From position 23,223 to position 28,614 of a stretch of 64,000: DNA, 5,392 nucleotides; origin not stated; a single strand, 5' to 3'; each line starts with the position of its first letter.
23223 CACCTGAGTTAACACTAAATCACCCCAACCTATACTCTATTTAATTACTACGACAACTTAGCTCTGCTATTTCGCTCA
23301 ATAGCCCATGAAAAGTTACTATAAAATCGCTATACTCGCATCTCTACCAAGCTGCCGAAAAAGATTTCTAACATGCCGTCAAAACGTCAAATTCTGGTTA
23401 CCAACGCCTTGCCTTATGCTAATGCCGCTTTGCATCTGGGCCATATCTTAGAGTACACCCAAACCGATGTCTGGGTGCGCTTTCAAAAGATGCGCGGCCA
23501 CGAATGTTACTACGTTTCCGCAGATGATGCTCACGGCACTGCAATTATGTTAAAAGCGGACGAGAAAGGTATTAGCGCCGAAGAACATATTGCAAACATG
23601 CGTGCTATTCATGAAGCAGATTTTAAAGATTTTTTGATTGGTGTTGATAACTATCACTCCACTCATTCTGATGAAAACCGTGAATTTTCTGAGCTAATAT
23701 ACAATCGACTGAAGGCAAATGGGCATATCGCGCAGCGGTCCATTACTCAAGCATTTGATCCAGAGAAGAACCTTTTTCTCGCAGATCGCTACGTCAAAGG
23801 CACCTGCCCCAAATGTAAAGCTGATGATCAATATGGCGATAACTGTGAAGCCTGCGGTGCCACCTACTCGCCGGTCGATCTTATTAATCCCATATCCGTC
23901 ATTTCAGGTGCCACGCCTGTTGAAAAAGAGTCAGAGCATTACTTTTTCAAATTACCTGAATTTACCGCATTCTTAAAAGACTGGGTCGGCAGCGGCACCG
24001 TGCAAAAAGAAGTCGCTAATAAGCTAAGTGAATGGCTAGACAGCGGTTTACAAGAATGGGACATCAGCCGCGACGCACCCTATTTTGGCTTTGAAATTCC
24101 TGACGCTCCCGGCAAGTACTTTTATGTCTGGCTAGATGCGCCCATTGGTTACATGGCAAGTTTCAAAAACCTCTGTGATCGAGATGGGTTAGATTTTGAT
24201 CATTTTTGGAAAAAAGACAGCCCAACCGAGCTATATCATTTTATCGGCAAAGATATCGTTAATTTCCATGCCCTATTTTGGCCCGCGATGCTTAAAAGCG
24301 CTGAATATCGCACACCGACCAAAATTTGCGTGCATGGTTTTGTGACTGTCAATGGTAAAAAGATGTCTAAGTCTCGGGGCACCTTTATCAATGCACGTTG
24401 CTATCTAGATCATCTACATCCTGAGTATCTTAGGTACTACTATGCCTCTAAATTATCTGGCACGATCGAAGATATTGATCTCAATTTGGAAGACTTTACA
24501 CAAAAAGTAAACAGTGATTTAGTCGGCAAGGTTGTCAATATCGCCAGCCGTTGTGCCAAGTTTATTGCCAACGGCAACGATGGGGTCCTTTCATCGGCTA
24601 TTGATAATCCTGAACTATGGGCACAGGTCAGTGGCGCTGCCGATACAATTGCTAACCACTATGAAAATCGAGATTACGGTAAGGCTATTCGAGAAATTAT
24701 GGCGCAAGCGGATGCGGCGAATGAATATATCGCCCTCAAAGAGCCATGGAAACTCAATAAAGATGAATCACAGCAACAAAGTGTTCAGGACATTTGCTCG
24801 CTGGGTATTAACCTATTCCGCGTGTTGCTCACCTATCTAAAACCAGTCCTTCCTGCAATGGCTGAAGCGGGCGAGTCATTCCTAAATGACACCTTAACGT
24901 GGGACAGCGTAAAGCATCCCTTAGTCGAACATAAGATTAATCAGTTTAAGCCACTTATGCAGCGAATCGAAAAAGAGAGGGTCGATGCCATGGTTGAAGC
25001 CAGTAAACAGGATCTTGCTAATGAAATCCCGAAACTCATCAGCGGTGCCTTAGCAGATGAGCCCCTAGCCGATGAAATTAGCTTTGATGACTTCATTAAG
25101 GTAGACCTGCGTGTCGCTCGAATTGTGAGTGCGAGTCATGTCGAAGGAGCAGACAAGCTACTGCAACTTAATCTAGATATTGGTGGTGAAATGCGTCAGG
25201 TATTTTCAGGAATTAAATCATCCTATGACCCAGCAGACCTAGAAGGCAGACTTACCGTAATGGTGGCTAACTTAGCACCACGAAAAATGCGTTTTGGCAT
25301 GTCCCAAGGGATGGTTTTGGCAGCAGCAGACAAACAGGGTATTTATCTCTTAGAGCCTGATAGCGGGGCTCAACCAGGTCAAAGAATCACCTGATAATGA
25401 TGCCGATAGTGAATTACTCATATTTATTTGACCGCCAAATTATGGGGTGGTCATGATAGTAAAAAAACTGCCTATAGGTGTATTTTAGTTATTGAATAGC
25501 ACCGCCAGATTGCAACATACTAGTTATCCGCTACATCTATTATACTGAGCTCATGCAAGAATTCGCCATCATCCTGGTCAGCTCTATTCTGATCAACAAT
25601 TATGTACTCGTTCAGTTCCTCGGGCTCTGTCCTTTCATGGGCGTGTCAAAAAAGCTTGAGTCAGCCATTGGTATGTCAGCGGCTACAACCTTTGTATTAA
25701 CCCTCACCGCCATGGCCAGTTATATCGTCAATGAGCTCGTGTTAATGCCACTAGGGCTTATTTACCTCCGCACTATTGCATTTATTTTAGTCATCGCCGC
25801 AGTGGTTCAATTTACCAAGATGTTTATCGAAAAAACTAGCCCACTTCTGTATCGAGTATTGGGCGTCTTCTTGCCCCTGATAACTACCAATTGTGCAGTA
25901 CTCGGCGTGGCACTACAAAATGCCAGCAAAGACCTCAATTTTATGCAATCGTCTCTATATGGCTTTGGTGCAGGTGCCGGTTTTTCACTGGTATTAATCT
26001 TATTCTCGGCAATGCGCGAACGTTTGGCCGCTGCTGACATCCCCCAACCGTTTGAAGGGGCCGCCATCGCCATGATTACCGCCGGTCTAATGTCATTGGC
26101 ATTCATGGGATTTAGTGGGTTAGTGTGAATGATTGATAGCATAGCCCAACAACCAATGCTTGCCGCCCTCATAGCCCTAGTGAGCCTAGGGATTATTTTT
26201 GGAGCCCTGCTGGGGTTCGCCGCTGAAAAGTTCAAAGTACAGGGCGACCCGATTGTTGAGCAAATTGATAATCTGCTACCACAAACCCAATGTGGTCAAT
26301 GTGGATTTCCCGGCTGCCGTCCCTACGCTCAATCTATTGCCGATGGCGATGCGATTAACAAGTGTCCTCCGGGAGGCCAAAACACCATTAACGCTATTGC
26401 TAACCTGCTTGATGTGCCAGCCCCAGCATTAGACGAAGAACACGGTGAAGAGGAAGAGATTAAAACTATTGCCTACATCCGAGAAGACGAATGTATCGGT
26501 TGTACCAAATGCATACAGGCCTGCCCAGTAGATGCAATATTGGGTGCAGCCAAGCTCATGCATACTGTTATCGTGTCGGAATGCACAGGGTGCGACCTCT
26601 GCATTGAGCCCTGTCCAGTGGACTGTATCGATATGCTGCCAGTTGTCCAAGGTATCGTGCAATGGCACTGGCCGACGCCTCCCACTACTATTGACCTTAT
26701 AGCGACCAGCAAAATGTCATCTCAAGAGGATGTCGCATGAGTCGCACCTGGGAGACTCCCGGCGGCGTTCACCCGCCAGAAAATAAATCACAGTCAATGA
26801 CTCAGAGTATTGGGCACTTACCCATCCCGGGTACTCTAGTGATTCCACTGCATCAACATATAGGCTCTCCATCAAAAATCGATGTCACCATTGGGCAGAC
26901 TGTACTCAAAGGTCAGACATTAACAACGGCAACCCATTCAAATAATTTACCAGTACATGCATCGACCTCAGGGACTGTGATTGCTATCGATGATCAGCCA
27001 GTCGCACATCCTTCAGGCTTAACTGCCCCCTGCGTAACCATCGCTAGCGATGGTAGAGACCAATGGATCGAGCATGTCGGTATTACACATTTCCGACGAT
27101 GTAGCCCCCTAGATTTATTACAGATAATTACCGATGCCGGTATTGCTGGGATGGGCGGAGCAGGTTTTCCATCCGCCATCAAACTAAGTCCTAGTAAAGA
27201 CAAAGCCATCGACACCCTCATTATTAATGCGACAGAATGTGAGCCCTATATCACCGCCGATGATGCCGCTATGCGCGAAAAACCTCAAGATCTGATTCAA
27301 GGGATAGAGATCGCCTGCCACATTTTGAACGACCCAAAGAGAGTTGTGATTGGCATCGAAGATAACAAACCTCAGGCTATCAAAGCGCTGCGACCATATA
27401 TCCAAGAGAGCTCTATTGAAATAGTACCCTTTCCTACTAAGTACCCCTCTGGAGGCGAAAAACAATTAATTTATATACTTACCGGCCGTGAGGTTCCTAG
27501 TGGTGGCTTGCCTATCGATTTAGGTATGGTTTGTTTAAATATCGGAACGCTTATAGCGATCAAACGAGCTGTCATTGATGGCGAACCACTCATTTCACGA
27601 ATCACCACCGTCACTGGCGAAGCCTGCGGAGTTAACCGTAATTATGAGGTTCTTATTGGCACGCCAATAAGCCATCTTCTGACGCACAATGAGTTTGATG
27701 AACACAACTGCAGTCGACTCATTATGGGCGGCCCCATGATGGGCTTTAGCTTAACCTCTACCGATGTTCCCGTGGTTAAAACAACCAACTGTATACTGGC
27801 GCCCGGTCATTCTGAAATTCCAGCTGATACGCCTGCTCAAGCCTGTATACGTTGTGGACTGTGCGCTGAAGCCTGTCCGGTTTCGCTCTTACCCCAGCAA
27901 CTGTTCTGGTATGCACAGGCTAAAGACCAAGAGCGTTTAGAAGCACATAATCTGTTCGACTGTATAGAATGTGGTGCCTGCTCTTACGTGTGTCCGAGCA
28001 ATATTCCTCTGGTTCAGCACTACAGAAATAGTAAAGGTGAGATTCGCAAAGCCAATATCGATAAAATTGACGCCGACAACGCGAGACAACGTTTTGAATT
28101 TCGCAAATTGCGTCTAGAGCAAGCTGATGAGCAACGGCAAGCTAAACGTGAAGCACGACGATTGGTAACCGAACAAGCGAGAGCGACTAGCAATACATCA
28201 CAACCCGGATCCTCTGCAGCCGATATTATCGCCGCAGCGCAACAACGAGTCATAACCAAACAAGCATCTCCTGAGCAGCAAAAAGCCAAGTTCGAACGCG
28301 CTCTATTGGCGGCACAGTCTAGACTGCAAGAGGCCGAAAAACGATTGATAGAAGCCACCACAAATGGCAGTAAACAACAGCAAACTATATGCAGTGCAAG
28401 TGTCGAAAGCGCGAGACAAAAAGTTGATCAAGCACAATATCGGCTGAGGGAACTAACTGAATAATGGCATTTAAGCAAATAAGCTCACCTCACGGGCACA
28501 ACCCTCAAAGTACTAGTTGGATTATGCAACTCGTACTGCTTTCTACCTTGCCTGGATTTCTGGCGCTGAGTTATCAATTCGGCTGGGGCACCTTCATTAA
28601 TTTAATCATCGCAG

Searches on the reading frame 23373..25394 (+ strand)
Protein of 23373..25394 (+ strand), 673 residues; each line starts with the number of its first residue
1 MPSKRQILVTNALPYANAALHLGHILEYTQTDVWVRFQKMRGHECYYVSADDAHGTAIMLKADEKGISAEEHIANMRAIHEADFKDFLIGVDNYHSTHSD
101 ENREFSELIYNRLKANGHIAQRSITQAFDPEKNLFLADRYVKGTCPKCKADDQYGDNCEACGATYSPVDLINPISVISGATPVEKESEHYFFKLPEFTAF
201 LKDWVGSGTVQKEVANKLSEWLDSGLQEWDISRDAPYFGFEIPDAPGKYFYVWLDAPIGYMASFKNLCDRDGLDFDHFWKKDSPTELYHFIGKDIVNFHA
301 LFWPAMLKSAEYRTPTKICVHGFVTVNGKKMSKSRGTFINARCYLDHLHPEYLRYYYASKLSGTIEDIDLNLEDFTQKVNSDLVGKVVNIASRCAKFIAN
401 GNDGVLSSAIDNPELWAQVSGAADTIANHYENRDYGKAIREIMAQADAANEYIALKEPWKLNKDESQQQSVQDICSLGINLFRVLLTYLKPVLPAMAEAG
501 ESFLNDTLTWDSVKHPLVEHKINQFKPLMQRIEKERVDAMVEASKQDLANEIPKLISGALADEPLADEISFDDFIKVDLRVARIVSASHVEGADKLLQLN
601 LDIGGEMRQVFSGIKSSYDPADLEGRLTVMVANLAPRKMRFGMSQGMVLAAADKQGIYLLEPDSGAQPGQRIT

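Call 85: search_protein_families(library=pfam, proteins=[window:23373-25394:+], max_evalue=0.00001)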
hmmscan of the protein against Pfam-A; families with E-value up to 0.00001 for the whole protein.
window:23373-25394:+ (673 aa): 5 families
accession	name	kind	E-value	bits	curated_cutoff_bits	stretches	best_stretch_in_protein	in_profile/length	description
PF09334.17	tRNA-synt_1g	-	4.2e-153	510.2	20.1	1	7-394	1-390/391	tRNA synthetases class I (M)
PF01588.26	tRNA_bind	-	1.1e-24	86.8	27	1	579-671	1-96/96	Putative tRNA binding domain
PF00133.28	tRNA-synt_1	-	6.7e-15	55.2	22.7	1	8-76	26-95/414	tRNA synthetases class I (I, L, M and V)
PF01406.26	tRNA-synt_1e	-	3.7e-09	36.8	27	0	307-360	229-283/301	tRNA synthetases class I (C) catalytic domain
PF19303.5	Anticodon_3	-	2.6e-06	27.8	23.5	1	414-511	13-109/152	Anticodon binding domain of methionyl tRNA ligase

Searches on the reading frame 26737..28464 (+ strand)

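Call 85: search_protein_families(library=pfam, proteins=[window:26737-28464:+], max_evalue=0.00001)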
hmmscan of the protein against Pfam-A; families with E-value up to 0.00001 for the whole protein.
window:26737-28464:+ (575 aa): 10 families
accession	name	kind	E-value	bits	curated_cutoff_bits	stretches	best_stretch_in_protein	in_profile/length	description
PF01512.22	Complex1_51K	-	5.5e-51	172.8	31.2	1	131-276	1-149/150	Nuo51 FMN-binding domain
PF13375.12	RnfC_N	-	2.6e-30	104.9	25.6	1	5-106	1-100/101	RnfC Barrel sandwich hybrid domain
PF13183.11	Fer4_8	-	4.8e-11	43.5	27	1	367-423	2-68/68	4Fe-4S dicluster domain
PF12838.12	Fer4_7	-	4.3e-10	40.3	27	1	370-423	2-52/52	4Fe-4S dicluster domain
PF00037.32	Fer4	-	7.3e-09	35.5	21.1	0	369-382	7-20/24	4Fe-4S binding domain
PF13237.11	Fer4_10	-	1.7e-08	34.7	25.5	1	368-420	7-53/53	4Fe-4S dicluster domain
PF13534.11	Fer4_17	-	5.8e-08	33.6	22.2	1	369-423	1-60/61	4Fe-4S dicluster domain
PF13187.11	Fer4_9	-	8.9e-08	32.5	27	1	369-422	1-50/52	4Fe-4S dicluster domain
PF12797.12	Fer4_2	-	4.3e-06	26.8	24.5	0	407-421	8-22/22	4Fe-4S binding domain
PF12798.12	Fer4_3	-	8.1e-06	26.7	27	0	409-423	1-15/15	4Fe-4S binding domain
